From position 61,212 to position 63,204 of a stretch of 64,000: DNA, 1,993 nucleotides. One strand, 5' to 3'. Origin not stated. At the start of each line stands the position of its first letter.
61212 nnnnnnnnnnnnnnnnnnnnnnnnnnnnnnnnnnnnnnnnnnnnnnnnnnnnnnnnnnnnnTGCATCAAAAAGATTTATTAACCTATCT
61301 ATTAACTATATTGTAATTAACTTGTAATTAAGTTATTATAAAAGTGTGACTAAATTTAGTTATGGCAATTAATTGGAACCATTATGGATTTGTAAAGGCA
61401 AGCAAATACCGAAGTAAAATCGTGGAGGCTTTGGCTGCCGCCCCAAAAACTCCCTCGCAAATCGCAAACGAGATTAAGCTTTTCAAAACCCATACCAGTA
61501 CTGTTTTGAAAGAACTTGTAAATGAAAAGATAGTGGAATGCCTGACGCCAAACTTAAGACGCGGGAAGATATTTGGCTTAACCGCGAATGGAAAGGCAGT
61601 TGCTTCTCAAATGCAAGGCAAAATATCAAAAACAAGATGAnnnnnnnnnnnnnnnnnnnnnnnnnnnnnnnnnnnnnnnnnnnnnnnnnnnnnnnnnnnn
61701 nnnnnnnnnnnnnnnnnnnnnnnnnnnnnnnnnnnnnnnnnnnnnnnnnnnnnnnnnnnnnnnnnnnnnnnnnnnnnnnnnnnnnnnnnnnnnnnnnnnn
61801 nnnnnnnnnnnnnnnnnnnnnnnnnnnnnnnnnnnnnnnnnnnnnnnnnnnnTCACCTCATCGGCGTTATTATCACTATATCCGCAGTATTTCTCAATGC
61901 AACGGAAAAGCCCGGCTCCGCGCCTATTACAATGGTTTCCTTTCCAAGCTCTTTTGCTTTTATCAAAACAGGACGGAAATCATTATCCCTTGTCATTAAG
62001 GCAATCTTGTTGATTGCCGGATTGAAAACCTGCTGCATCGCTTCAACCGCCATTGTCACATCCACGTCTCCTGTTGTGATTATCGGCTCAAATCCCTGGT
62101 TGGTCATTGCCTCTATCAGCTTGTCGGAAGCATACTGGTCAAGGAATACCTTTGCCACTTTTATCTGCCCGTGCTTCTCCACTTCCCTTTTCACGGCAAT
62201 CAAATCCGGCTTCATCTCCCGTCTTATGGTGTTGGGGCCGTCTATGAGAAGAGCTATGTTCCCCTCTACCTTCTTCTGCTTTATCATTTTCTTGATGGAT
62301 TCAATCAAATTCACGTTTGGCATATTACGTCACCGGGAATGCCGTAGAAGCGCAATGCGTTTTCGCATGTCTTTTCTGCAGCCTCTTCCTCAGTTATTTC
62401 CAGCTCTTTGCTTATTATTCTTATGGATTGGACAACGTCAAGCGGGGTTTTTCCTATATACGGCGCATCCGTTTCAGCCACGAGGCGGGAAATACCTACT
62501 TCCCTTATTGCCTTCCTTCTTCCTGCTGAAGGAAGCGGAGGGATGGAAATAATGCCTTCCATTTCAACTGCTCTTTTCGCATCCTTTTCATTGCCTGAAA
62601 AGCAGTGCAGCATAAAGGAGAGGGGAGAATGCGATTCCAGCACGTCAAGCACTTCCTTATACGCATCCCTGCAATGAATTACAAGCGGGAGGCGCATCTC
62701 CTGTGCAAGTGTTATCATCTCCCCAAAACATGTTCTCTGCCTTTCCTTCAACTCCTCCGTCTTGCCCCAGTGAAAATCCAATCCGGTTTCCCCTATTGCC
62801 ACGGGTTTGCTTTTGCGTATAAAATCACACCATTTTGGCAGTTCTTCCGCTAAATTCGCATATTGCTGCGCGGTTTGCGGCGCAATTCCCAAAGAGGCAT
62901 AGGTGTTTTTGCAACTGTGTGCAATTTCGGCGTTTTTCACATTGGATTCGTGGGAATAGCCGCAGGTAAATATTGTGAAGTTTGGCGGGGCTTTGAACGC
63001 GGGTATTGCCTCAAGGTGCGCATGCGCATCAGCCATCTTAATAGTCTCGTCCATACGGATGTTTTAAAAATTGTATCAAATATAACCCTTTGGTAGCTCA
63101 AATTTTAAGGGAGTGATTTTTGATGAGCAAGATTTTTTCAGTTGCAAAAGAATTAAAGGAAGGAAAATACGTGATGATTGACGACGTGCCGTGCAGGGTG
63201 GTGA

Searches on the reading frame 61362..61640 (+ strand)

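Call 81: search_protein_families(library=pfam, proteins=[window:61362-61640:+], max_evalue=0.01)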
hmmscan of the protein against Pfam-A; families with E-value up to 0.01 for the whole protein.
window:61362-61640:+ (92 aa): 3 families
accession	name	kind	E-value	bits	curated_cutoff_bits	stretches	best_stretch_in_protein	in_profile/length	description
PF25213.1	HVO_A0261_N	-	3.6e-05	24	35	1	9-85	5-75/86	HVO_A0261 N-terminal domain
PF01022.26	HTH_5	-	4.5e-05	23.7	22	1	17-59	4-46/47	Bacterial regulatory protein, arsR family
PF08100.18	Dimerisation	-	0.0089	16.3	25.6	0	19-78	29-88/93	O-methyltransferase dimerisation domain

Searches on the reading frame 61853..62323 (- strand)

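Call 81: search_protein_families(library=pfam, proteins=[window:61853-62323:-], max_evalue=0.01)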
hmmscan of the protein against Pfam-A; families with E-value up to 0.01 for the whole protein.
window:61853-62323:- (156 aa): 1 family
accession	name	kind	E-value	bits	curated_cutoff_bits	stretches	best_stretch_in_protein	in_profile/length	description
PF01936.24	NYN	-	4.8e-23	82.7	24.2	1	22-151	1-142/145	NYN domain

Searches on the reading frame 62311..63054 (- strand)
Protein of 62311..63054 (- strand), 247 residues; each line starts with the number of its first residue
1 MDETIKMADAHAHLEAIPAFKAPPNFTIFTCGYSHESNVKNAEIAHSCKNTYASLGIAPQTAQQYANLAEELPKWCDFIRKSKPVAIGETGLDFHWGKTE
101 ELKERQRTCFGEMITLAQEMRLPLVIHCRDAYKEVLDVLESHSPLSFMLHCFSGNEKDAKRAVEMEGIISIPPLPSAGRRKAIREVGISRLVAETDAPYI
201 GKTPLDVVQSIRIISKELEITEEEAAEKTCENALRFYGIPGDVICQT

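Call 10: search_protein_families(library=pfam, proteins=[window:62311-63054:-])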
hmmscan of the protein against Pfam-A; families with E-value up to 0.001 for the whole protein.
window:62311-63054:- (247 aa): 1 family
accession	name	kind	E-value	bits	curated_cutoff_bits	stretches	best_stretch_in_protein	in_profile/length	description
PF01026.27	TatD_DNase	-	4.9e-44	151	27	1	9-238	2-253/253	TatD related DNase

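Call 41: find_encoding_contigs(protein=window:62311-63054:-, flank=10000, max_places=3)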
Protein window:62311-63054:- (247 aa): 15 contigs read that carry it; 3 places shown.
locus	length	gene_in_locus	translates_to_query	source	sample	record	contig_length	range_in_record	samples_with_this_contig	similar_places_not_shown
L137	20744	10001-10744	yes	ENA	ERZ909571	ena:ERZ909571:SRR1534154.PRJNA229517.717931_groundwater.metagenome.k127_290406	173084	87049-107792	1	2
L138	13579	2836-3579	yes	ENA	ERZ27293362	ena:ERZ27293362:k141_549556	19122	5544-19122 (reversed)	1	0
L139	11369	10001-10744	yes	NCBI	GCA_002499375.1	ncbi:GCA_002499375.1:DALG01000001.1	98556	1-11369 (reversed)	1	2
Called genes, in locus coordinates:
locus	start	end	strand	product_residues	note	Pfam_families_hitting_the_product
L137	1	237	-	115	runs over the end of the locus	-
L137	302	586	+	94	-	-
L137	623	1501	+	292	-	PF23023:Anti-Pycsar_Apyc1, PF13691:Lactamase_B_4, PF00753:Lactamase_B, PF12706:Lactamase_B_2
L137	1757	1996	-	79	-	PF10884:DUF2683 (weak)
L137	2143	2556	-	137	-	-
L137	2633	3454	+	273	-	-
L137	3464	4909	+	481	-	PF01409:tRNA-synt_2d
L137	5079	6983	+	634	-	-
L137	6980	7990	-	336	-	PF00814:TsaD, PF22521:HypF_C_2 (weak)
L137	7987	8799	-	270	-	PF02517:Rce1-like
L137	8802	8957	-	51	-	PF01599:Ribosomal_S27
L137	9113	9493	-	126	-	PF01282:Ribosomal_S24e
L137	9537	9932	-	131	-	PF21485:IF5A-like_N, PF08207:EFP_N (weak), PF01287:eIF-5a (weak)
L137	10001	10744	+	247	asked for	PF01026:TatD_DNase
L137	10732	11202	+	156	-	PF01936:NYN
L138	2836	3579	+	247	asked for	PF01026:TatD_DNase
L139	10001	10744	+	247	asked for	PF01026:TatD_DNase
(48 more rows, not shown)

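Call 65: find_homologous_proteins(query=window:62311-63054:-, max_evalue=1e-40)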
Query window:62311-63054:- (247 aa): 109 proteins with E <= 1e-40 among 1454 candidates.
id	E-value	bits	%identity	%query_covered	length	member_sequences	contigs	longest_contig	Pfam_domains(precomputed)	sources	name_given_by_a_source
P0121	1.1e-159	547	100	98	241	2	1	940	PF01026.28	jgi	-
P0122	1.7e-122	425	80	97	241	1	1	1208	PF01026.28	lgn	-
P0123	5.4e-84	299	59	94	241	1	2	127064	PF01026.28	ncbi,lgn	-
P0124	3.7e-80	287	55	94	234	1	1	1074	PF01026.28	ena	-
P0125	1.2e-72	262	52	94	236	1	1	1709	PF01026.28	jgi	jgi:TatD DNase family protein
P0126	4.0e-72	260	54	94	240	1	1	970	PF01026.28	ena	-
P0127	2.0e-71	258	53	94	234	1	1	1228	PF01026.28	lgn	-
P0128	2.9e-70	254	54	94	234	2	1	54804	PF01026.28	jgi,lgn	jgi:TatD DNase family protein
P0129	2.1e-66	242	52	94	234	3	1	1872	PF01026.28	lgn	-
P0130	4.1e-63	231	50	96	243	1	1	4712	PF01026.28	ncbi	-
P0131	3.8e-62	228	47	95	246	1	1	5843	PF01026.28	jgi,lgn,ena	-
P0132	4.1e-62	228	50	95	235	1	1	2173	PF01026.28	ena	-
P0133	6.5e-62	227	49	94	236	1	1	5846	PF01026.28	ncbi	-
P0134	1.4e-61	226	45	95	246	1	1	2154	PF01026.28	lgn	-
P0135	2.0e-61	225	48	94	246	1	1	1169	PF01026.28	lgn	-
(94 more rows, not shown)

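Call 66: find_encoding_contigs(protein=P0123, flank=10000, max_places=2)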
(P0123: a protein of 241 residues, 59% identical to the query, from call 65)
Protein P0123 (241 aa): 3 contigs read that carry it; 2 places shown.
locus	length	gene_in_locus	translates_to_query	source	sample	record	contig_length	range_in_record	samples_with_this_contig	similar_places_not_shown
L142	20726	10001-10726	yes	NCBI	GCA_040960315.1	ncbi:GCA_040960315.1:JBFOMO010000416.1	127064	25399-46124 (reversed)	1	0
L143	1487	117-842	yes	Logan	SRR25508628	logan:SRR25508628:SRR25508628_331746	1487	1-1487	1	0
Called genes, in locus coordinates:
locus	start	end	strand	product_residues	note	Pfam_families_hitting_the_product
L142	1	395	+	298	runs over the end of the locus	PF13691:Lactamase_B_4, PF23023:Anti-Pycsar_Apyc1, PF00753:Lactamase_B, PF12706:Lactamase_B_2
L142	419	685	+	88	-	-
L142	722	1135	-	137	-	-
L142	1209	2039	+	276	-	-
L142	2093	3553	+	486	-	PF01409:tRNA-synt_2d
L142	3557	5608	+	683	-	-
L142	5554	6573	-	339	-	PF00814:TsaD, PF22521:HypF_C_2 (weak)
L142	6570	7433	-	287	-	PF02517:Rce1-like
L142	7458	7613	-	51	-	PF01599:Ribosomal_S27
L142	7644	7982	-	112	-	PF01282:Ribosomal_S24e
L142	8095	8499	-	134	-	PF21485:IF5A-like_N, PF01287:eIF-5a (weak)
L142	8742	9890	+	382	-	PF12323:HTH_OrfB_IS605, PF01385:OrfB_IS605, PF07282:Cas12f1-like_TNB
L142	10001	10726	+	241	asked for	PF01026:TatD_DNase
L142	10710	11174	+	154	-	PF01936:NYN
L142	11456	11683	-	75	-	PF01423:LSM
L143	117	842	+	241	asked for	PF01026:TatD_DNase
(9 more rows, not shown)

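Call 67: find_encoding_contigs(protein=P0128, flank=10000, max_places=2)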
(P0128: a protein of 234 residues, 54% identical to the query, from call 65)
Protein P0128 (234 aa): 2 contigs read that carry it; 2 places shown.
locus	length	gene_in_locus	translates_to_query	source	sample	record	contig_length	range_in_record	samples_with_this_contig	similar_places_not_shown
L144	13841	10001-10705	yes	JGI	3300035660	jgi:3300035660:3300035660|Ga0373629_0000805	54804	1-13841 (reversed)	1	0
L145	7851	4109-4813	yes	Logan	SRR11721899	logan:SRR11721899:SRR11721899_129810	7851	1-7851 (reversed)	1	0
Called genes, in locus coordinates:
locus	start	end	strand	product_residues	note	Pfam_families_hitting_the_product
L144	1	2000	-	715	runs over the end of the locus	PF02359:CDC48_N, PF02933:CDC48_2, PF13191:AAA_16 (weak), PF00004:AAA, PF05496:RuvB_N (weak), PF17862:AAA_lid_3, PF00004:AAA, PF17862:AAA_lid_3, +17 more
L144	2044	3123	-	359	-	PF01637:ATPase_2 (weak), PF13191:AAA_16, PF13401:AAA_22, PF00004:AAA (weak), PF09848:SLFN-g3_helicase, PF22703:Cdc6_lid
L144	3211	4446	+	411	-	PF13263:PHP_C (weak), PF27218:MJ0043_C (weak)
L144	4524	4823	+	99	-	-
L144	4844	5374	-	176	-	PF03994:DUF350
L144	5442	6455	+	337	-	PF00586:AIRS, PF02769:AIRS_C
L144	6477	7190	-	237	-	-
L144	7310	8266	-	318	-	PF00814:TsaD, PF22521:HypF_C_2 (weak)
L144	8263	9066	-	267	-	PF02517:Rce1-like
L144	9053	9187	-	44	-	PF01599:Ribosomal_S27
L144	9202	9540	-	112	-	PF01282:Ribosomal_S24e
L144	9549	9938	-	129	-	PF21485:IF5A-like_N, PF01287:eIF-5a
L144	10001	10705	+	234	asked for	PF01026:TatD_DNase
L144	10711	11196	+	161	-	PF01936:NYN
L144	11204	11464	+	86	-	PF01423:LSM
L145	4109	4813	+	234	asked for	PF01026:TatD_DNase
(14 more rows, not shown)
